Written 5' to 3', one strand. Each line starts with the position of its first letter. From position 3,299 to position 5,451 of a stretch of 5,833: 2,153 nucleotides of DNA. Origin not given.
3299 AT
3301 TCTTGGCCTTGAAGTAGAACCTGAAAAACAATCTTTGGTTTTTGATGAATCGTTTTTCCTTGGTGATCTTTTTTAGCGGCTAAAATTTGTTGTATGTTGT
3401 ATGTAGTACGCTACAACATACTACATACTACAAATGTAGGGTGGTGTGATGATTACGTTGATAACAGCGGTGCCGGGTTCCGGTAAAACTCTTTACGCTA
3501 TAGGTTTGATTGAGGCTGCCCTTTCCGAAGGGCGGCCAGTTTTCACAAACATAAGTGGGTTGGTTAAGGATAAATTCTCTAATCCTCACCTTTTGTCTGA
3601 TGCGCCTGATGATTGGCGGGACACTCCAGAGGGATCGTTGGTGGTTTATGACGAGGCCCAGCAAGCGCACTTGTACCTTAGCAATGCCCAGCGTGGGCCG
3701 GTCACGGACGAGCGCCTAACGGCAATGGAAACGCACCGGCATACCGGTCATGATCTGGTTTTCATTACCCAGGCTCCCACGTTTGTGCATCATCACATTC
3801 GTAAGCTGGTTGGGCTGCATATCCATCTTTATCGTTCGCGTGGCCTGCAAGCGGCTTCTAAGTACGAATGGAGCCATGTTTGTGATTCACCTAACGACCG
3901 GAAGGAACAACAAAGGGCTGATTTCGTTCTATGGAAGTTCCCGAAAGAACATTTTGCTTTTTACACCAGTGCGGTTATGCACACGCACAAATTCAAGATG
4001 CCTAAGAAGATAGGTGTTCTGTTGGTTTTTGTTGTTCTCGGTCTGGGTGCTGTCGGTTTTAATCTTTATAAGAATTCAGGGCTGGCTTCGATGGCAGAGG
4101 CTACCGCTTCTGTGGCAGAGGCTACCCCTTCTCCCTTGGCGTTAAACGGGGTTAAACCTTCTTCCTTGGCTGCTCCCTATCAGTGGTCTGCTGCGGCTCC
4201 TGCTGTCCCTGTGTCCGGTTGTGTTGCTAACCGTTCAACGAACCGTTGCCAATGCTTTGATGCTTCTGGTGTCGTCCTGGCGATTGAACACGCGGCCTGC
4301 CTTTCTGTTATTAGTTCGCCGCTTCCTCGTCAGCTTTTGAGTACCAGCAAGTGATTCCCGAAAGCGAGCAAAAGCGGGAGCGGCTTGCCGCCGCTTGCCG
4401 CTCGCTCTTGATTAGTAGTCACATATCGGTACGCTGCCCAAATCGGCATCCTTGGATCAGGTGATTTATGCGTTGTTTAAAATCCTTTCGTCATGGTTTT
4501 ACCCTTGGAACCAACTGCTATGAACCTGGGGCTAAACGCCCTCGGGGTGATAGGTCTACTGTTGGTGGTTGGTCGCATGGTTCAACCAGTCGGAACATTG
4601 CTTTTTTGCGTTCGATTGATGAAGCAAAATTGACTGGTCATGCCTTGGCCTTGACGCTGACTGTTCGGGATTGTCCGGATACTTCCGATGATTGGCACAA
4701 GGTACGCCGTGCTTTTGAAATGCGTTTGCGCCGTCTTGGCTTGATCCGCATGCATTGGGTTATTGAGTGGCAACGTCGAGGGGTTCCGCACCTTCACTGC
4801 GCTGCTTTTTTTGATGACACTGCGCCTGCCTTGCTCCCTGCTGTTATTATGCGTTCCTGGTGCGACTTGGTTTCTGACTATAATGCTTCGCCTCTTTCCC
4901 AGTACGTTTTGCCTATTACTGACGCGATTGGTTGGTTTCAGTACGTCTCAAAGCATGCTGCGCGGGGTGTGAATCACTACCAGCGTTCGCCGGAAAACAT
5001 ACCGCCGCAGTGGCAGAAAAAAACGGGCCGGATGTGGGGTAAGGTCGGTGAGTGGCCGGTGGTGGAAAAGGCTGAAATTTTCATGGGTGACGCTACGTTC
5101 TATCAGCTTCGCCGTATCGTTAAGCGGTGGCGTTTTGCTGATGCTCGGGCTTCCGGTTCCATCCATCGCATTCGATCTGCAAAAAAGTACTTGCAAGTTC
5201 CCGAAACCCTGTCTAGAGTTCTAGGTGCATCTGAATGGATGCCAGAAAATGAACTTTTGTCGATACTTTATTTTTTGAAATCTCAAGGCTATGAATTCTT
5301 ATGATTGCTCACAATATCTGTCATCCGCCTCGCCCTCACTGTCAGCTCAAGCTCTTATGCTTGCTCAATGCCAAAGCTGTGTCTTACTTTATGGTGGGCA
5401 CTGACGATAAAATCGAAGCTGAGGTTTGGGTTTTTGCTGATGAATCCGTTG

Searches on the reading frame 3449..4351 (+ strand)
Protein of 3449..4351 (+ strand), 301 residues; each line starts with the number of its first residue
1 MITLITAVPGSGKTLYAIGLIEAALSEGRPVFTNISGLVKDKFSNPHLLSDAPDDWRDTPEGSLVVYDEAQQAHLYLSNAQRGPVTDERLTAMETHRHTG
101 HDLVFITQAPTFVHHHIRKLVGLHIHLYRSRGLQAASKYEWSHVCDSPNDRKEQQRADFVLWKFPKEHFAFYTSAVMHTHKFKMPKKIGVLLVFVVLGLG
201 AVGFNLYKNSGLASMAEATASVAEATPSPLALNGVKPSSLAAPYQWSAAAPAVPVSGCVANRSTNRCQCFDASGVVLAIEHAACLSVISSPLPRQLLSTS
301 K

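Call 14: find_related_loci(query=window:3449-4351:+, collection=viral_contigs, flank=6000)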
Query window:3449-4351:+ (301 aa) in viral_contigs; peptide patterns used: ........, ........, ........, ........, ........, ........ (x = any residue, [..] = any of these).
9 stretches matched a pattern; 7 encode a relative of the query (tblastn E <= 1e-3); 7 distinct loci.
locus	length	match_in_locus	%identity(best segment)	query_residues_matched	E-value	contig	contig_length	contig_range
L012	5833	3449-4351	100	1-301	0e+0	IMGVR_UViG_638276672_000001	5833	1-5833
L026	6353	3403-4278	67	1-296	3e-136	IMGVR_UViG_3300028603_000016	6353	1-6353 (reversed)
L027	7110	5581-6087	35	55-228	7e-23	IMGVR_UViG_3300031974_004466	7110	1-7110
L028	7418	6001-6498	33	51-222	7e-22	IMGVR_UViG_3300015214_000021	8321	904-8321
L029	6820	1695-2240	32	55-239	2e-21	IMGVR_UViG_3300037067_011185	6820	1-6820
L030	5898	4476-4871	37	51-186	3e-21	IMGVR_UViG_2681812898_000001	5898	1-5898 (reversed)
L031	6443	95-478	37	55-186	9e-21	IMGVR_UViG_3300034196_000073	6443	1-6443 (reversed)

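Call 20: find_related_loci(query=A1, collection=genome_contigs, flank=7000)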
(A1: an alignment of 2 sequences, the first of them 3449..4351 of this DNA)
Query A1 (301 aa) in genome_contigs; peptide patterns used: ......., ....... (x = any residue, [..] = any of these).
79 stretches matched a pattern; 7 encode a relative of the query (tblastn E <= 1e-3); 6 distinct loci.
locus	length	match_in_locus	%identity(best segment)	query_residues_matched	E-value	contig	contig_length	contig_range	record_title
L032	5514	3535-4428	73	1-301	6e-147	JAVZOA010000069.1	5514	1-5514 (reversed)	MAG: Candidatus Bathyarchaeia archaeon isolate DRTY-6_201912_bins_76 DRTY-6_201912_bins_76_scaffold_69, whole genome sho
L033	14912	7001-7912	52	1-297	3e-105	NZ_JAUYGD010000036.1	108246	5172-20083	MAG: Pseudomonas sp. isolate C24_concoct.bin.103_sub C24_k141_46466, whole genome shotgun sequence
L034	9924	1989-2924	52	1-300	3e-104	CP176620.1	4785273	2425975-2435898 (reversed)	Ectopseudomonas mendocina strain FJFQ21PNM24 chromosome, complete genome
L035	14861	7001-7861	51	1-301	4e-92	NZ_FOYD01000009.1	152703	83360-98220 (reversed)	Halopseudomonas formosensis strain JCM 18415, whole genome shotgun sequence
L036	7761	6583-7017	34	51-197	2e-22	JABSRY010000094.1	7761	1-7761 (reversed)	MAG: Hyphomicrobiales bacterium isolate DT_98 DT-Rhizobiales-1_scaffold_94, whole genome shotgun sequence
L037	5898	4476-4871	37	51-186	6e-21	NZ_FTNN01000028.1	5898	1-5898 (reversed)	Shewanella morhuae strain ATCC BAA-1205, whole genome shotgun sequence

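Call 21: find_related_loci(query=A1, collection=metagenome_contigs, flank=7000)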
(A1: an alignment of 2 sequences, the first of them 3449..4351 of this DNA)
Query A1 (301 aa) in metagenome_contigs; peptide patterns used: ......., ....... (x = any residue, [..] = any of these).
105 stretches matched a pattern; 7 encode a relative of the query (tblastn E <= 1e-3); 7 distinct loci.
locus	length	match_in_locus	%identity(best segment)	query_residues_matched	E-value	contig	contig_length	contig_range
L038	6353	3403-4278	67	1-296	3e-136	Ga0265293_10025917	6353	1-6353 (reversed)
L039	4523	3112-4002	67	1-301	3e-137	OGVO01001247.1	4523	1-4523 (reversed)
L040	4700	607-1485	65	1-301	1e-132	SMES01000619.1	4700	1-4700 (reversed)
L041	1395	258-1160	57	1-296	4e-120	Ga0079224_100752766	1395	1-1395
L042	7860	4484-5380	53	1-297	8e-105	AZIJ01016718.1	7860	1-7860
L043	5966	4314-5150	53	1-293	5e-90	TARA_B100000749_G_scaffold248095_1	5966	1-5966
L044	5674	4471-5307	53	1-293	5e-90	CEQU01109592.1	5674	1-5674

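Call 50: find_homologous_proteins(query=window:3449-4351:+, max_evalue=1e-30)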
Query window:3449-4351:+ (301 aa): 451 proteins with E <= 1e-30 among 3458 candidates; the best 120 are listed.
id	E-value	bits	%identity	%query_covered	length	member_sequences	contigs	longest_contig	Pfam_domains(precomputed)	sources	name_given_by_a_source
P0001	1.1e-200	683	100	100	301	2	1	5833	PF05707.19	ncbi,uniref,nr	ncbi:unknown protein [Pseudomonas phage Pf3]|uniref:hypothetical protein n=1 Tax=Pseudomonas phage P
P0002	1.7e-167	574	84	100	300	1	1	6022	PF05707.19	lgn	-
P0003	2.3e-162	557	81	100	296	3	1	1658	PF05707.19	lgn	-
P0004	1.7e-160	551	81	100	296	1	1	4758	PF05707.19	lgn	-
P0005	5.2e-160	550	80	100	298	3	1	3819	PF05707.19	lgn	-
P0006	1.1e-157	542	85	95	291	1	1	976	PF05707.19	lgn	-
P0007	1.9e-155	535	77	100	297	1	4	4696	PF05707.19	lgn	-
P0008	1.1e-154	532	76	100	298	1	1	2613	PF05707.19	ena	-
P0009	4.3e-154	530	77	100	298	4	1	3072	PF05707.19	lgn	-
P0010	5.6e-154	530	76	100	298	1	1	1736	PF05707.19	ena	-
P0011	3.0e-153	528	78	98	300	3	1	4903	PF05707.19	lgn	-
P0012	3.4e-150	517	75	100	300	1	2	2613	PF05707.19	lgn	-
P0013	3.4e-150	517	74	100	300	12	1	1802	PF05707.19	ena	-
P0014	4.5e-150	517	76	100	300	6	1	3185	PF05707.19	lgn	-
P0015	7.7e-145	500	71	100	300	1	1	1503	PF05707.19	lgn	-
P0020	1.6e-135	469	70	100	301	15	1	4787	PF05707.19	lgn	-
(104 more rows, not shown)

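Call 56: find_encoding_contigs(protein=P0002, flank=7000, max_places=6)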
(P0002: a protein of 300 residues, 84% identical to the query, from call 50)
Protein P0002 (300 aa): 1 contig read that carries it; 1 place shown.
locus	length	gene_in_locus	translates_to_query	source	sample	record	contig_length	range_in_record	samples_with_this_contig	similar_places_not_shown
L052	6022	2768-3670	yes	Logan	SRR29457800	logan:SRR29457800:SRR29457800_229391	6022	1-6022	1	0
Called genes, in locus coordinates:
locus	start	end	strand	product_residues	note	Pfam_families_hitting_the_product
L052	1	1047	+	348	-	?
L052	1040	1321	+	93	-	PF10734:DUF2523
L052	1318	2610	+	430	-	PF03958:Secretin_N, PF00263:Secretin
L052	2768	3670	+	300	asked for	PF05707:Zot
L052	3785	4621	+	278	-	PF23343:REP_ORF2-G2P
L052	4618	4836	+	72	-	-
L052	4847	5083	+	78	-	PF17878:ssDBP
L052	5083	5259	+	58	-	-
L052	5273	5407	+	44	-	PF05356:Phage_Coat_B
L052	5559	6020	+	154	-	?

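Call 62: find_encoding_contigs(protein=P0004, flank=7000, max_places=4)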
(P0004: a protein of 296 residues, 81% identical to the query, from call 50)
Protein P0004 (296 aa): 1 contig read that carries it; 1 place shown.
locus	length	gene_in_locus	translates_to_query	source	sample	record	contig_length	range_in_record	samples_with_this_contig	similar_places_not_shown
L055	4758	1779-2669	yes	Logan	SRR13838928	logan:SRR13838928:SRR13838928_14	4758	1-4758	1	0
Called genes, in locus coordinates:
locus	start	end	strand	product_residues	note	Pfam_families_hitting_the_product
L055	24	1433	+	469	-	-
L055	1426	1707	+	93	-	PF10734:DUF2523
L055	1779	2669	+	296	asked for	PF05707:Zot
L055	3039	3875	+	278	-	PF23343:REP_ORF2-G2P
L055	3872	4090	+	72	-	-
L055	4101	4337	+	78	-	PF17878:ssDBP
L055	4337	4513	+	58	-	-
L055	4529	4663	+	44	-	PF05356:Phage_Coat_B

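Call 63: find_encoding_contigs(protein=P0007, flank=7000, max_places=4)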
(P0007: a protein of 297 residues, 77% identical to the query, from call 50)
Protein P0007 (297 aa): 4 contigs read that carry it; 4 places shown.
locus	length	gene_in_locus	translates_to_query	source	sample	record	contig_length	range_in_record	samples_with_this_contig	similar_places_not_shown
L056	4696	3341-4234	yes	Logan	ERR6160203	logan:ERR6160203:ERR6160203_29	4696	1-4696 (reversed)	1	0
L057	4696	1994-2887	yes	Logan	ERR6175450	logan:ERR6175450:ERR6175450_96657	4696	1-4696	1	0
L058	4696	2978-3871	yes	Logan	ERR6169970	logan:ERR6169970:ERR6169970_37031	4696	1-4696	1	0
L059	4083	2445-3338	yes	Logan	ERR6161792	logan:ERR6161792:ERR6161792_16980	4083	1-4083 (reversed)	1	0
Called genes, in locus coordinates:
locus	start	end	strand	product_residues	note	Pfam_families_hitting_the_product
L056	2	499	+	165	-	?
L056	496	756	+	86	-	-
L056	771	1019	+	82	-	PF17878:ssDBP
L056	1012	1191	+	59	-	-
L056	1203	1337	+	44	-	-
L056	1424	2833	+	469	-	PF05616:Neisseria_TspB (weak)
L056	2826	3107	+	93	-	PF10734:DUF2523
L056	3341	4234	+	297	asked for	PF05707:Zot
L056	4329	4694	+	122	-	?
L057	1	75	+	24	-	?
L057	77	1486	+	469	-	PF05616:Neisseria_TspB (weak)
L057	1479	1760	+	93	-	PF10734:DUF2523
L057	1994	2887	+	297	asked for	PF05707:Zot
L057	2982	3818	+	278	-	PF23343:REP_ORF2-G2P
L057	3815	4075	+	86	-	-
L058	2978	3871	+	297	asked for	PF05707:Zot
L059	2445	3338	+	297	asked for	PF05707:Zot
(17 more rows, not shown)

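Call 66: find_encoding_contigs(protein=P0011, flank=7000, max_places=3)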
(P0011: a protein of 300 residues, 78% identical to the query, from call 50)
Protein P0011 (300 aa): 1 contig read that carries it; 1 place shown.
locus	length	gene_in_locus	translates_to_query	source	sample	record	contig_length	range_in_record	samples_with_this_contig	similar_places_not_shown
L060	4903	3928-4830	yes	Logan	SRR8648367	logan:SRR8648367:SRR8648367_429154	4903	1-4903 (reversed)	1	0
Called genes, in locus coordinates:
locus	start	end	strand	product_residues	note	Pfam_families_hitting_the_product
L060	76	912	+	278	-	PF23343:REP_ORF2-G2P (weak)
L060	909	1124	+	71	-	-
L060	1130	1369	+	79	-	PF17878:ssDBP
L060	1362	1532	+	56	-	-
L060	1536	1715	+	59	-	-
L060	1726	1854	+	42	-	PF05356:Phage_Coat_B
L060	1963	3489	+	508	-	-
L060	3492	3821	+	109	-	PF10734:DUF2523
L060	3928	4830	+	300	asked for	PF05707:Zot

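Call 67: find_encoding_contigs(protein=P0020, flank=7000, max_places=3)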
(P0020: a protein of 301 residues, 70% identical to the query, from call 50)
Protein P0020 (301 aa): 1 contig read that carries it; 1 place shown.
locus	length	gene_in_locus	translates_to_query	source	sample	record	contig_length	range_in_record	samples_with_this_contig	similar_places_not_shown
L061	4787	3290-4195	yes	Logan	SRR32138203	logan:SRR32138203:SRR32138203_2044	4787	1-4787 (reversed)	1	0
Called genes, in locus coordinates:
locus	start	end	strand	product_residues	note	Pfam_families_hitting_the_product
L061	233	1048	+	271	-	PF02486:Rep_trans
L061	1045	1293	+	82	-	PF17878:ssDBP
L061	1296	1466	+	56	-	-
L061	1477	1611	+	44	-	PF05356:Phage_Coat_B (weak)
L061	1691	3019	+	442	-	-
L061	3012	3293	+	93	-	PF10734:DUF2523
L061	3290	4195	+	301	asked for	PF05707:Zot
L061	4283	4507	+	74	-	-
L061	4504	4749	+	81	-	-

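Call 77: find_related_loci(query=A2, collection=viral_contigs, flank=7000)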
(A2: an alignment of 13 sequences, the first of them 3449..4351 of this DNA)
Query A2 (301 aa) in viral_contigs; peptide patterns used: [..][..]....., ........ (x = any residue, [..] = any of these).
173 stretches matched a pattern; 42 encode a relative of the query (tblastn E <= 1e-3); 42 distinct loci.
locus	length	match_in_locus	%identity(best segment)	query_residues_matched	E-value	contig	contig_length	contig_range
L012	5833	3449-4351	100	1-301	0e+0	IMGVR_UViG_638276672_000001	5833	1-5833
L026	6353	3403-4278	67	1-296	2e-135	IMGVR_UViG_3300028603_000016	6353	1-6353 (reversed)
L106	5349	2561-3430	57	1-296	3e-112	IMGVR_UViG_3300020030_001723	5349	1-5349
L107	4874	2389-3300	56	1-296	4e-112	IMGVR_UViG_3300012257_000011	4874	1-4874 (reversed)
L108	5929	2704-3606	57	1-296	2e-111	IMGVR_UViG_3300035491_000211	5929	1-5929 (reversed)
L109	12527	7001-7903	57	1-296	4e-111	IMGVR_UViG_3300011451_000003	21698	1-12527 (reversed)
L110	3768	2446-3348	57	1-296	2e-112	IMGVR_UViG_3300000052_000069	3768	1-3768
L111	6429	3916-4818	57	1-296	8e-111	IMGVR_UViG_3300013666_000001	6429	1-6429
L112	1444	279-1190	56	1-296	1e-119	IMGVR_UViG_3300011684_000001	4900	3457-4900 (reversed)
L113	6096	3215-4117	57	1-296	2e-110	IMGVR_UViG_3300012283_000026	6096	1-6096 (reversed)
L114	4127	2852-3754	58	1-296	2e-111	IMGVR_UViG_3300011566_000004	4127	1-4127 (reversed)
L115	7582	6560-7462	58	1-296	2e-110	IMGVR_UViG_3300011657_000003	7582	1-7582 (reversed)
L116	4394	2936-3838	57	1-296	3e-111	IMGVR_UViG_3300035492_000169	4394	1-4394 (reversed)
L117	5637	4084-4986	57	1-296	4e-110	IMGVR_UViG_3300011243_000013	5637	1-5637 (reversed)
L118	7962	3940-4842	57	1-296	1e-109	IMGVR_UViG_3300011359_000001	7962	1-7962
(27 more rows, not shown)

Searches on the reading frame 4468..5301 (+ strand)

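Call 113: search_protein_families(library=pfam, proteins=[window:4468-5301:+], max_evalue=0.01)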
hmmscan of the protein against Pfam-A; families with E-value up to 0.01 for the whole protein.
window:4468-5301:+ (278 aa): 3 families
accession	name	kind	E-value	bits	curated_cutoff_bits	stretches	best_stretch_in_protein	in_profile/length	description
PF23343.2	REP_ORF2-G2P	-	4e-08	33.9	27.8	1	60-118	2-62/99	Replication-associated protein ORF2/G2P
PF20199.4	RepSA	-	0.0026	17.4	34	1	87-119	199-231/438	Replication initiator protein, pSAM2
PF14214.11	Helitron_like_N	-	0.0051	17.5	28.9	1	95-111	173-189/191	Helitron helicase-like domain at N-terminus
